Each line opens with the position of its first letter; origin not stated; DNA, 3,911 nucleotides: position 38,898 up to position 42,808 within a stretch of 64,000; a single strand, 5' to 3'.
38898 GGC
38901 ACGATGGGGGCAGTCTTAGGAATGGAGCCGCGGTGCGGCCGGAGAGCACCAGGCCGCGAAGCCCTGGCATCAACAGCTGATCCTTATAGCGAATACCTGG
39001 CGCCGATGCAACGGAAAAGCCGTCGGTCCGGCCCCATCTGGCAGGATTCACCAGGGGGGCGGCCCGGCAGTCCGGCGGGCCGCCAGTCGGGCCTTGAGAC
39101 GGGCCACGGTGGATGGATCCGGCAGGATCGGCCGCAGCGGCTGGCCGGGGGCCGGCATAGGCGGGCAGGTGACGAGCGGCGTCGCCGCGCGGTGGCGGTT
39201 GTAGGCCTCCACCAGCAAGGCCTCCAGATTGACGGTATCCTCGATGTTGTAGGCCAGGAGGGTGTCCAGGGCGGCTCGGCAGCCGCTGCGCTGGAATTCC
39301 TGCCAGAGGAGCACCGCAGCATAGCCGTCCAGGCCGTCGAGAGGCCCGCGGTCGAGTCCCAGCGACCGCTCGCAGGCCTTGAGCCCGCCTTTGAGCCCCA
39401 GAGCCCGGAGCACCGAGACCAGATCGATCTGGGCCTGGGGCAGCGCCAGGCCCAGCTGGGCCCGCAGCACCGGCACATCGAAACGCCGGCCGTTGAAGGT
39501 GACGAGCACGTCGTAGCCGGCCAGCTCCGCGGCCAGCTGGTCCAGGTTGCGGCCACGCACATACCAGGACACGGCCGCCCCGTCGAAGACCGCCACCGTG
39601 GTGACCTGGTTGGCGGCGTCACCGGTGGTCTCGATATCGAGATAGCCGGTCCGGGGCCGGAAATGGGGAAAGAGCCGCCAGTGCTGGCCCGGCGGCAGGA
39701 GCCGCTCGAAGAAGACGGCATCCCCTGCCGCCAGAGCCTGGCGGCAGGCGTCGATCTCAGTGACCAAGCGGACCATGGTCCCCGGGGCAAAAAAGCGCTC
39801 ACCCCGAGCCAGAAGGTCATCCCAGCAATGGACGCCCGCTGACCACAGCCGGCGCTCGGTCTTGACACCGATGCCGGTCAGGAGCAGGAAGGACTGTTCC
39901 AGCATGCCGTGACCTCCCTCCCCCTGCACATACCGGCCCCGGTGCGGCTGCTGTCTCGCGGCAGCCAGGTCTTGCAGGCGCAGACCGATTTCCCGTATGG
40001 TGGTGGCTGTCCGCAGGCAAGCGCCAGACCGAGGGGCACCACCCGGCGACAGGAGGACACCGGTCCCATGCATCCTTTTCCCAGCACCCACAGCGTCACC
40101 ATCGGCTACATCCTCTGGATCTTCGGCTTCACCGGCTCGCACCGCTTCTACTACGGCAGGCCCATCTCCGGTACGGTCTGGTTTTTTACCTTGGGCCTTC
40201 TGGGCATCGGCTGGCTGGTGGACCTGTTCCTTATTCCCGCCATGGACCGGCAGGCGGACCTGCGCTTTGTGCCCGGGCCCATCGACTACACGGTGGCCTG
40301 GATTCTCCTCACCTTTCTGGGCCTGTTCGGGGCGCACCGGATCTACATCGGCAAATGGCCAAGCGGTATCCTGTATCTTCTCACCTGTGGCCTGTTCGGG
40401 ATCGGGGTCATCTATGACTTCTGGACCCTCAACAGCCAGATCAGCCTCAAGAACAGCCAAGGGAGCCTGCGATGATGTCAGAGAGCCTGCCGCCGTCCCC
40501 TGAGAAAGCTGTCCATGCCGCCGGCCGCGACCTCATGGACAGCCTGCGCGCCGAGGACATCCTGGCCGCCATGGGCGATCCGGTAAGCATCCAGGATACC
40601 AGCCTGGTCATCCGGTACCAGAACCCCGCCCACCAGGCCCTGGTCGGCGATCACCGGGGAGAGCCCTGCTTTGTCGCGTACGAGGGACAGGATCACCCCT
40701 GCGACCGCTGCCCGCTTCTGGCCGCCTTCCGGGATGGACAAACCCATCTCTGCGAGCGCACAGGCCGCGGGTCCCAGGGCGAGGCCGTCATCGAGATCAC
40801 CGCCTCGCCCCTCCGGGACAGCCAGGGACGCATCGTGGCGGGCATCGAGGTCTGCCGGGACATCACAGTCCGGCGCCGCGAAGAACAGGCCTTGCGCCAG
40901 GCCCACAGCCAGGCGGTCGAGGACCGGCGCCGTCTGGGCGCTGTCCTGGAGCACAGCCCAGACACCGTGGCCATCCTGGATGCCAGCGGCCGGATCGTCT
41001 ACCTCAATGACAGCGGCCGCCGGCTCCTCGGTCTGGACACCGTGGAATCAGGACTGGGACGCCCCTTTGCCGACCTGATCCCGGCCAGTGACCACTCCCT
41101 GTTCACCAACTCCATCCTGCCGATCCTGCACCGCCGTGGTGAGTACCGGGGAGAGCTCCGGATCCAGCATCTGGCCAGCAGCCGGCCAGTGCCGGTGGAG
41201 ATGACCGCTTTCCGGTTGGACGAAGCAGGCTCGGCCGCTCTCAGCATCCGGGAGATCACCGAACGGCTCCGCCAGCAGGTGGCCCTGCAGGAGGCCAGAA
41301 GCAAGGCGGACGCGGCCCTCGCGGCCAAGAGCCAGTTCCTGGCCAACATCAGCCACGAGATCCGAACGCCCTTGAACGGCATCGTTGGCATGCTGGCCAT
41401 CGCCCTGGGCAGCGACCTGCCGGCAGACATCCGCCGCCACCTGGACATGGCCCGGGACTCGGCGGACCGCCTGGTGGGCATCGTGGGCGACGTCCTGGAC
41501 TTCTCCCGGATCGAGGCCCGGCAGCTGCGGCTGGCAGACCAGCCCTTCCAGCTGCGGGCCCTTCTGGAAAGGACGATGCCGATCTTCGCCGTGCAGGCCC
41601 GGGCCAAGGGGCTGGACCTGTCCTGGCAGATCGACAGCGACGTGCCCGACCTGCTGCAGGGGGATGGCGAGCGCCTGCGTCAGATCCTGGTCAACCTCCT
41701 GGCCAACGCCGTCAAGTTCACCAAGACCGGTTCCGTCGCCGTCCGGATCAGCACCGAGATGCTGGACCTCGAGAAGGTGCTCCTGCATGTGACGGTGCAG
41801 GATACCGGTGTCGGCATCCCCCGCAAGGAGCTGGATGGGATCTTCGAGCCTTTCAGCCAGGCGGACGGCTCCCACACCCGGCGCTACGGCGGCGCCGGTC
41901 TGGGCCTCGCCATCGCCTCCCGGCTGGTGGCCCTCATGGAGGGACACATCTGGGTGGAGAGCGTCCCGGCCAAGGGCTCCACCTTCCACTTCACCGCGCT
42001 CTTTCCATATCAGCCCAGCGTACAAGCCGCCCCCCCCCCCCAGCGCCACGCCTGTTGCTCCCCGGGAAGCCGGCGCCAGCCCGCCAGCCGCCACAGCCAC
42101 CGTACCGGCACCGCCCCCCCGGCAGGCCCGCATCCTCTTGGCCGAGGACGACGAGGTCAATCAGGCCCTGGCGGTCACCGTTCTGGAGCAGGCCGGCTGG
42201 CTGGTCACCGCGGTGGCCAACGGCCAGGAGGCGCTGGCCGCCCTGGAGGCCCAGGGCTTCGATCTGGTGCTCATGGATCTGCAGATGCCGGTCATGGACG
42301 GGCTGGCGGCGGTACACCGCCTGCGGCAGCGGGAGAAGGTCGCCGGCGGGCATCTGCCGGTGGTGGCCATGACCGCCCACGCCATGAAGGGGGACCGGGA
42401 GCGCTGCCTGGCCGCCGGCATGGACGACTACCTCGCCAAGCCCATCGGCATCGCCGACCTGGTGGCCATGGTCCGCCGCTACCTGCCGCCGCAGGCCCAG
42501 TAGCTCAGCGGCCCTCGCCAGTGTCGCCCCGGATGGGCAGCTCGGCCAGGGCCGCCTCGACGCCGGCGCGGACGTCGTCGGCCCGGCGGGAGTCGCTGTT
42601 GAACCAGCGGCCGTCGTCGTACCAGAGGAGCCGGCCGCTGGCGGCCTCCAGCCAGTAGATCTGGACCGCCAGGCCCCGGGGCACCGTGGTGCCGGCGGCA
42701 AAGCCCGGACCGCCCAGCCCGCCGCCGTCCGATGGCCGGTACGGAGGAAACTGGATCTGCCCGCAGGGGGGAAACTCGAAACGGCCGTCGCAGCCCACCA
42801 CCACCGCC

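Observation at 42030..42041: C12 homopolymer at the kinase-receiver linker splits a hybrid histidine kinase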

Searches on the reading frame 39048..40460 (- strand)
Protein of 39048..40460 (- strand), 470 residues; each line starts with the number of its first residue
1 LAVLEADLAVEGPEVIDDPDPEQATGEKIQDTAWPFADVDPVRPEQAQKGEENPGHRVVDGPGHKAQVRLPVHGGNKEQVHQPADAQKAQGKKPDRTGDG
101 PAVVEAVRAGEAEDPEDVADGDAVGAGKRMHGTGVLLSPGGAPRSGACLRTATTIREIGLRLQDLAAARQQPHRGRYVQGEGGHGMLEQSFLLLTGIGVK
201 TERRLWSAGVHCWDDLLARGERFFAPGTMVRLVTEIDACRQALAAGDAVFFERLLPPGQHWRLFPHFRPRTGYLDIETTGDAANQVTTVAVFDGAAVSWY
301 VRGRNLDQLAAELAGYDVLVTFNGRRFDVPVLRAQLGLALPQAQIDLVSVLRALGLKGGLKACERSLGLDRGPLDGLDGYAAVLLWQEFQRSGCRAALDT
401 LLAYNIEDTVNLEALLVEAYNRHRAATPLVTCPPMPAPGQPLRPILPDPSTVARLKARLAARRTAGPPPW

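Call 19: search_protein_families(library=pfam, proteins=[window:39048-40460:-], max_evalue=0.0001)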
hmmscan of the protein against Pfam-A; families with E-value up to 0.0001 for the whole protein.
window:39048-40460:- (470 aa): 1 family
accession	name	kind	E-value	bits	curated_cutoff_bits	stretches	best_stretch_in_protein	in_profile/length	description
PF13482.12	RNase_H_2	-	5.7e-30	104.9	22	1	273-418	2-163/165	RNase_H superfamily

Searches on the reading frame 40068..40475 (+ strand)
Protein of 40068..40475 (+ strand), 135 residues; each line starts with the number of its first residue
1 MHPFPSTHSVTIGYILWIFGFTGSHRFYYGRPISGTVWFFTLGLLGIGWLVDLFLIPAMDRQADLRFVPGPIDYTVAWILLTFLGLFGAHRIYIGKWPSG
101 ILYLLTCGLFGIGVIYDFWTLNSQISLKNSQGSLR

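Call 41: find_encoding_contigs(protein=window:40068-40475:+, flank=5000)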
Protein window:40068-40475:+ (135 aa): no gene with exactly this product is on record in the collection.

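Call 56: list_cluster_members(proteins=[window:40068-40475:+, window:39972-40475:+, window:39942-40475:+, window:39909-40475:+, window:42505-43269:-, window:42505-43176:-, window:42505-43170:-, window:41835-42503:+])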
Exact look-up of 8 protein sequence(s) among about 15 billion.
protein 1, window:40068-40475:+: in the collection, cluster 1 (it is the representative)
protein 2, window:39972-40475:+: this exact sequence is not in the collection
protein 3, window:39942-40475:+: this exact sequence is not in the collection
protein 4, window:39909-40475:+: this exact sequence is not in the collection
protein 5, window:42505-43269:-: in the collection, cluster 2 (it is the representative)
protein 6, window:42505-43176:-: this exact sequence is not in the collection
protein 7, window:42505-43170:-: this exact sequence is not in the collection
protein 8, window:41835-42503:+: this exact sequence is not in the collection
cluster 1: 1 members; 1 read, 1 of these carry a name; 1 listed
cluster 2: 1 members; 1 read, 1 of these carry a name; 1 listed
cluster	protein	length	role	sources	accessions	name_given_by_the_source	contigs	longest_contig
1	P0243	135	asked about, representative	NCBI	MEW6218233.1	MAG: TM2 domain-containing protein [Thermodesulfobacteriota bacterium]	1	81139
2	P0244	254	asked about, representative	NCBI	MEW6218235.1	MAG: hypothetical protein AB1634_01720 [Thermodesulfobacteriota bacterium]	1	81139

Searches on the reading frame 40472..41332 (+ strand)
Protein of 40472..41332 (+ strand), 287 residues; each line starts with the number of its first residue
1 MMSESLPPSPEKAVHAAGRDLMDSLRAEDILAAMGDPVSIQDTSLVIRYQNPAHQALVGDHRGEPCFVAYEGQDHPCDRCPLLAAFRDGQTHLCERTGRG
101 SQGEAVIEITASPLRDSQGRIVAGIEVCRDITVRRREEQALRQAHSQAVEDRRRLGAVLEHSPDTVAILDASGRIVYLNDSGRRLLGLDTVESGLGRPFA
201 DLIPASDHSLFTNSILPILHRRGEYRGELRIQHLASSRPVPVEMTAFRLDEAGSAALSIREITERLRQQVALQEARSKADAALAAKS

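Call 18: find_related_loci(query=window:40472-41332:+, collection=metagenome_contigs, flank=5000)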
Query seq(287 aa) (287 aa) in metagenome_contigs; peptide patterns used: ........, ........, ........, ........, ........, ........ (x = any residue, [..] = any of these).
343 stretches matched a pattern; 2 encode a relative of the query (tblastn E <= 1e-3); 2 distinct loci.
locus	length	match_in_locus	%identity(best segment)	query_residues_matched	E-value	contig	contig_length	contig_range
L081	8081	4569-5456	32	107-276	5e-14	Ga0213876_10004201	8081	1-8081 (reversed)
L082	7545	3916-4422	25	104-284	3e-9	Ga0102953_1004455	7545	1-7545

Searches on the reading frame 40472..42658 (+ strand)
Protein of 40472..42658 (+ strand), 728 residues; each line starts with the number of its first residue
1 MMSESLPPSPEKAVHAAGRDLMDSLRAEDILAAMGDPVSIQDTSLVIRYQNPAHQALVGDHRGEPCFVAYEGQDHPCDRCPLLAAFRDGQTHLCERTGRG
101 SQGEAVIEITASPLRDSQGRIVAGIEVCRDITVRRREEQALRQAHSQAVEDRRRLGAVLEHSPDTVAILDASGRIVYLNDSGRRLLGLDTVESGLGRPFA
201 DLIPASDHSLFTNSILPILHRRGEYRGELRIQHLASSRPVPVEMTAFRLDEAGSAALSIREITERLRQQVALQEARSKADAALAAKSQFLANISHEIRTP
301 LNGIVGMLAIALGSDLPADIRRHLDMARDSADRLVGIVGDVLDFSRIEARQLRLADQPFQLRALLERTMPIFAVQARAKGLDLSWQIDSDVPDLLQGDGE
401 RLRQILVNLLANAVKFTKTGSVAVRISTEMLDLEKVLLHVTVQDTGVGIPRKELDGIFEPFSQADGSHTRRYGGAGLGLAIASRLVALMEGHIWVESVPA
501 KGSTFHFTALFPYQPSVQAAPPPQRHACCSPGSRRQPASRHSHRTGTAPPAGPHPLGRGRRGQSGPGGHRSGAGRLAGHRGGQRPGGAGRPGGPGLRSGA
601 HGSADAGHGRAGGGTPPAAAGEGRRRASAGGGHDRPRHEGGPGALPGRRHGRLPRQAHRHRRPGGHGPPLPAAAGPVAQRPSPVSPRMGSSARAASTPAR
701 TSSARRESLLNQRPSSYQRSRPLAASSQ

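Call 6: search_protein_families(library=pfam, proteins=[window:40472-42658:+], max_evalue=0.01)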
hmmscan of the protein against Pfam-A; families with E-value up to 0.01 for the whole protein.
window:40472-42658:+ (728 aa): 7 families
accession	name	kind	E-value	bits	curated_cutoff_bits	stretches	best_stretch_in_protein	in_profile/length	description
PF02518.31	HATPase_c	-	2.2e-29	102.6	26.4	1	397-508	1-106/111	Histidine kinase-, DNA gyrase B-, and HSP90-like ATPase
PF08448.16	PAS_4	-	3.2e-22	79.3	23.1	2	159-265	1-108/110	PAS fold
PF00512.31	HisKA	-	5.9e-20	71.5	26.9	1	285-349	1-65/66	His Kinase A (phospho-acceptor) domain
PF00989.32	PAS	-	1.3e-15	57.8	22.6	1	156-253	4-100/113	PAS fold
PF13426.13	PAS_9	-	1.6e-14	54.4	27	2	36-132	2-102/103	PAS domain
PF13188.13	PAS_8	-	4.9e-11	42.6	21.8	1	154-205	2-53/65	PAS domain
PF12860.13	PAS_7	-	0.0016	19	27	0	159-204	1-46/115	PAS fold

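Call 7: find_encoding_contigs(protein=window:40472-42658:+, flank=10000)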
Protein window:40472-42658:+ (728 aa): no gene with exactly this product is on record in the collection.

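Call 23: list_cluster_members(proteins=[window:40472-42658:+, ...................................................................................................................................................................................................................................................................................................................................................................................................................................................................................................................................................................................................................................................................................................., window:43274-44680:-, window:42505-43338:-, window:20628-20936:-, window:41808-42503:+, window:40475-42658:+, window:46271-47149:+, window:6876-9566:-])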
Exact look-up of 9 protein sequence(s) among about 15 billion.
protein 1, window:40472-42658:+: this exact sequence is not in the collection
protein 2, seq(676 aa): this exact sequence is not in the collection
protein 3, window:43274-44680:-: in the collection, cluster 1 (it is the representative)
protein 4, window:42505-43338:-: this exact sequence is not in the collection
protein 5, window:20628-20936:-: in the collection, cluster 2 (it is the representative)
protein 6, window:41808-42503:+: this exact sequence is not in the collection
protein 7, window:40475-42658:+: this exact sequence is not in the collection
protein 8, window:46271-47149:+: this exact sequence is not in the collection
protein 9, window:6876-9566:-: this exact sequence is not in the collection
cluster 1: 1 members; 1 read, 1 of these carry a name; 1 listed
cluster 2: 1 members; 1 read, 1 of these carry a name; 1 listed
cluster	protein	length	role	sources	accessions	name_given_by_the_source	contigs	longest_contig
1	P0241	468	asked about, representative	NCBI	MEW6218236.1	MAG: mannose-1-phosphate guanylyltransferase/mannose-6-phosphate isomerase ...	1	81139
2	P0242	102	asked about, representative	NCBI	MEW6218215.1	MAG: YbaB/EbfC family nucleoid-associated protein [Thermodesulfobacteriota bacterium]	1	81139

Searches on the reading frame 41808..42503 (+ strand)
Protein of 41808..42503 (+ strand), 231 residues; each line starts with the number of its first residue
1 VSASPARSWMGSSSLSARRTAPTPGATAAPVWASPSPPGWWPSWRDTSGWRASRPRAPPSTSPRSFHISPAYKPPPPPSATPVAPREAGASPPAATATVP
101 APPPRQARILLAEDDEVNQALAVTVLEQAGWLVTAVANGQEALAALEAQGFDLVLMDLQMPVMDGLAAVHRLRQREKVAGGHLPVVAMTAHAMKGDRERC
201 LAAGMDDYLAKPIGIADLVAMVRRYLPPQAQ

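Call 57: find_homologous_proteins(query=window:41808-42503:+, max_evalue=1e-20)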
Query window:41808-42503:+ (231 aa): 4557 proteins with E <= 1e-20 among 8000 candidates; the best 120 are listed.
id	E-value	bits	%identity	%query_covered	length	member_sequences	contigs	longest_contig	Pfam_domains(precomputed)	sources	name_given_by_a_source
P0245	1.1e-71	259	44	66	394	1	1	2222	PF24896.2,PF23198.2,PF00072.31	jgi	jgi:CheY-like chemotaxis protein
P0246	6.7e-53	198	56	60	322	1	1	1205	PF00072.31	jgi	-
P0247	7.6e-53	198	53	56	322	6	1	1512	PF00072.31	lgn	-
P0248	2.1e-52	196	59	59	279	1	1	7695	PF00072.31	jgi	jgi:two-component system sensor histidine kinase/response regulator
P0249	2.1e-52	196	65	49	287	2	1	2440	PF00072.31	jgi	jgi:two-component system sensor histidine kinase/response regulator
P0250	2.6e-52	196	58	54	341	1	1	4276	PF02518.32,PF00072.31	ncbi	-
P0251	3.0e-52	196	47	48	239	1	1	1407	PF23198.2,PF00072.31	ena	-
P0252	6.4e-52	195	64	52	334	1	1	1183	PF00072.31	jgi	jgi:two-component system sensor histidine kinase/response regulator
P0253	8.6e-52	194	57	62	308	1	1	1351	PF00072.31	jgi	jgi:two-component system, sensor histidine kinase and response regulator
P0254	9.6e-52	194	66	52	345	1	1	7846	PF00072.31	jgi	jgi:CheY-like chemotaxis protein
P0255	1.0e-51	194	64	52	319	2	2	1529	PF23198.2,PF00072.31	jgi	jgi:two-component system sensor histidine kinase/response regulator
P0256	1.7e-51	193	58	57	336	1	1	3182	PF00072.31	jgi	jgi:CheY-like chemotaxis protein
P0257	1.9e-51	193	56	55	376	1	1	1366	PF02518.32,PF00072.31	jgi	jgi:CheY-like chemotaxis protein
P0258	3.5e-51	192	60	57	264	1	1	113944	PF00072.31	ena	-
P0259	3.6e-51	192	58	60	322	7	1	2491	PF00072.31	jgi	jgi:CheY-like chemotaxis protein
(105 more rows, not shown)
